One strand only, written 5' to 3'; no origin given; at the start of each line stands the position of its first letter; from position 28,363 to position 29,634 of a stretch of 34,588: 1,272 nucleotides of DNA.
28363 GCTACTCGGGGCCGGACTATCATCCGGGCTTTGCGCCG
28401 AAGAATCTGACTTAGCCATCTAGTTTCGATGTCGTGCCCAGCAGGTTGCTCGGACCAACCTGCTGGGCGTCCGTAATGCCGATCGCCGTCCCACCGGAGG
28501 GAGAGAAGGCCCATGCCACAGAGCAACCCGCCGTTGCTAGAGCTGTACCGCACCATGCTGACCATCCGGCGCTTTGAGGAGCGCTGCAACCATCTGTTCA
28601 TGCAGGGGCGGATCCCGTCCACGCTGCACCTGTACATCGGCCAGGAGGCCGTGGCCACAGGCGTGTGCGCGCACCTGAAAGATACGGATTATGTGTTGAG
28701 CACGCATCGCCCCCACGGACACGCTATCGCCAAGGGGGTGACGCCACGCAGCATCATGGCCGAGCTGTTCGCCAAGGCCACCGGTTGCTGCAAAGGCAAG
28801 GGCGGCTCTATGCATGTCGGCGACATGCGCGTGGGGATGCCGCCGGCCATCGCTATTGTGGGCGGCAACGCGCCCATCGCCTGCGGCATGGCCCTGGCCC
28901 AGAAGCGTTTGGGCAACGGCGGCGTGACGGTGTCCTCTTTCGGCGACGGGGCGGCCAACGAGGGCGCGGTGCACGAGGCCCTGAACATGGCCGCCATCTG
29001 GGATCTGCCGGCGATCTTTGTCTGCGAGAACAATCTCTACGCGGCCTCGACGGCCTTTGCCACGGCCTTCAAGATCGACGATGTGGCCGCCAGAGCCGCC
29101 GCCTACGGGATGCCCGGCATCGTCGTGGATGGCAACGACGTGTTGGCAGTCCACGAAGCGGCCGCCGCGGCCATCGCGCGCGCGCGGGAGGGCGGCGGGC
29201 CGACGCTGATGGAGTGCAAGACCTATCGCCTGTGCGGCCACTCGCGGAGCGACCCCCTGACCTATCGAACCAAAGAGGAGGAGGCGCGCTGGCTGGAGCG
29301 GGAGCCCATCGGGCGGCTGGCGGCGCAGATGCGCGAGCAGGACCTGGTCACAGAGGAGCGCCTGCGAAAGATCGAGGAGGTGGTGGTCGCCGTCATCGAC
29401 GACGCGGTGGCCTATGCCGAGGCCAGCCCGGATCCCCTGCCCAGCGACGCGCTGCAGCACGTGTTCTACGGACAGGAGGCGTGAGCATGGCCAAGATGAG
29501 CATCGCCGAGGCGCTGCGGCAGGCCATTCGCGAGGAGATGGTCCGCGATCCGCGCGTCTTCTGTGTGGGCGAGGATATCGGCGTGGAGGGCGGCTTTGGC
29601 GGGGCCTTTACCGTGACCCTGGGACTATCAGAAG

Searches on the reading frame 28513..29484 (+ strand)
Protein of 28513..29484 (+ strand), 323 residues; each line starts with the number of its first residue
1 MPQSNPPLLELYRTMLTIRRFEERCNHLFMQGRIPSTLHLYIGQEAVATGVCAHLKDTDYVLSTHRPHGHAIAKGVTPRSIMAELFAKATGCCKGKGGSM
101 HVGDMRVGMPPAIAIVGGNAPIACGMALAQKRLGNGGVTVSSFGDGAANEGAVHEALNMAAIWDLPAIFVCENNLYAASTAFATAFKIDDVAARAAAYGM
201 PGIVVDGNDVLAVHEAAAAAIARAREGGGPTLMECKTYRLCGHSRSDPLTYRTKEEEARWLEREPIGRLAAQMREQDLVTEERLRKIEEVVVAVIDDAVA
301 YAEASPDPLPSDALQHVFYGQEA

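Call 5: search_protein_families(library=pfam, proteins=[window:28513-29484:+], max_evalue=0.01)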
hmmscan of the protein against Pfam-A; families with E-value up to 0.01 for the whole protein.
window:28513-29484:+ (323 aa): 3 families
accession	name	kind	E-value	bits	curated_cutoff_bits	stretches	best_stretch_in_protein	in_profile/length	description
PF00676.26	E1_dh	-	2e-89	300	22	1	14-309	2-298/300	Dehydrogenase E1 component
PF00456.26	Transketolase_N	-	7.1e-06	25.7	22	1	142-238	150-244/334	Transketolase, thiamine diphosphate binding domain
PF13292.11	DXP_synthase_N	-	0.0022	17.8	21.2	1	122-177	119-174/274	1-deoxy-D-xylulose-5-phosphate synthase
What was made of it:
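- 28513..29484 (+): E1 alpha (323 aa), intact TPP motif and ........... loop. Pfam E1_dh 2e-89 (call 5).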

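Call 15: search_protein_families(library=ncbifam, proteins=[window:28513-29484:+], max_evalue=0.00001)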
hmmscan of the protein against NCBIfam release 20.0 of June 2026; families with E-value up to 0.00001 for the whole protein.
window:28513-29484:+ (323 aa): 4 families
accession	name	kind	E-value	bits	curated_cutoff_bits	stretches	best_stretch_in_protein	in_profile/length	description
TIGR03182.1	PDH_E1_alph_y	equivalog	2.4e-110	368.4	393.85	1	8-318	4-314/315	pyruvate dehydrogenase (acetyl-transferring) E1 component subunit alpha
TIGR03181.1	PDH_E1_alph_x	equivalog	2.9e-81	273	411.35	1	5-319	23-328/341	pyruvate dehydrogenase (acetyl-transferring) E1 component subunit alpha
NF004559.0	PRK05899.2-5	equivalog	4.8e-12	44.9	488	1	118-239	130-249/627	transketolase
TIGR00232.1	tktlase_bact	equivalog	6.4e-06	24.8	682.25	1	138-238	144-242/654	transketolase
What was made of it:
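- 28513..29484 (+): NCBIfam PDH_E1_alph_y 368 bits, below the 394 cutoff (call 15).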

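Call 37: search_solved_structures(query=window:28513-29484:+, max_evalue=1e-30)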
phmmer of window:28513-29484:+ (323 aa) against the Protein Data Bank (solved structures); distinct sequences matched with E-value up to 1e-30: 26.
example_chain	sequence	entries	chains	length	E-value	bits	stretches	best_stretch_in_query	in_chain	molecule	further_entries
3exf_A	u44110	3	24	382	2.9e-67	230.2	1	9-318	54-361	Pyruvate dehydrogenase E1 component subunit alpha, somatic form, mitochondrial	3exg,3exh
1ni4_A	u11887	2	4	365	5.1e-67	229.4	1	9-318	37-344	Pyruvate dehydrogenase E1 component: Alpha subunit | Pyruvate dehydrogenase E1 component subunit alpha, somatic form, mitochondrial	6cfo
3exe_A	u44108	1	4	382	5.5e-67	229.3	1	9-318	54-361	Pyruvate dehydrogenase E1 component subunit alpha, somatic form, mitochondrial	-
6cer_A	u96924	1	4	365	1.3e-66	228.1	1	9-318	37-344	Pyruvate dehydrogenase E1 component subunit alpha, somatic form, mitochondrial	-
3exi_A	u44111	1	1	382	1.4e-66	228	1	9-318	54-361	Pyruvate dehydrogenase E1 component subunit alpha, somatic form, mitochondrial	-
2ozl_A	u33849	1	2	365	1.8e-66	227.6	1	9-318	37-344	Pyruvate dehydrogenase E1 component alpha subunit, somatic form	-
1um9_A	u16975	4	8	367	1.4e-47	165.6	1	8-312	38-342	2-oxo acid dehydrogenase alpha subunit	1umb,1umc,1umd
2bff_A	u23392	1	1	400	3.5e-39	138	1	7-318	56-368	2-OXOISOVALERATE DEHYDROGENASE ALPHA SUBUNIT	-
1dtw_A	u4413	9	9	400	6.2e-39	137.2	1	7-318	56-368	BRANCHED-CHAIN ALPHA-KETO ACID DEHYDROGENASE ALPHA SUBUNIT | 2-OXOISOVALERATE DEHYDROGENASE ALPHA SUBUNIT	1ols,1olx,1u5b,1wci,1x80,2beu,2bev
2j9f_A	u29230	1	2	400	1.2e-38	136.3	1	7-318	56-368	2-OXOISOVALERATE DEHYDROGENASE ALPHA SUBUNIT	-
1x7y_A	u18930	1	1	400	1.5e-38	135.9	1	7-318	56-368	2-oxoisovalerate dehydrogenase alpha subunit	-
1x7w_A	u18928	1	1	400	2e-38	135.5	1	7-318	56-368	2-oxoisovalerate dehydrogenase alpha subunit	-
1x7x_A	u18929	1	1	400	2e-38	135.5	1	7-318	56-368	2-oxoisovalerate dehydrogenase alpha subunit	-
1x7z_A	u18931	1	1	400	2.1e-38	135.5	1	7-318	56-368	2-oxoisovalerate dehydrogenase alpha subunit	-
2bfe_A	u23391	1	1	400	5.4e-38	134.1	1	7-318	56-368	2-OXOISOVALERATE DEHYDROGENASE ALPHA SUBUNIT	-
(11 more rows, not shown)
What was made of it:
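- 28513..29484 (+): Closest solved structure is human PDH E1alpha, 2.9e-67 (call 37).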
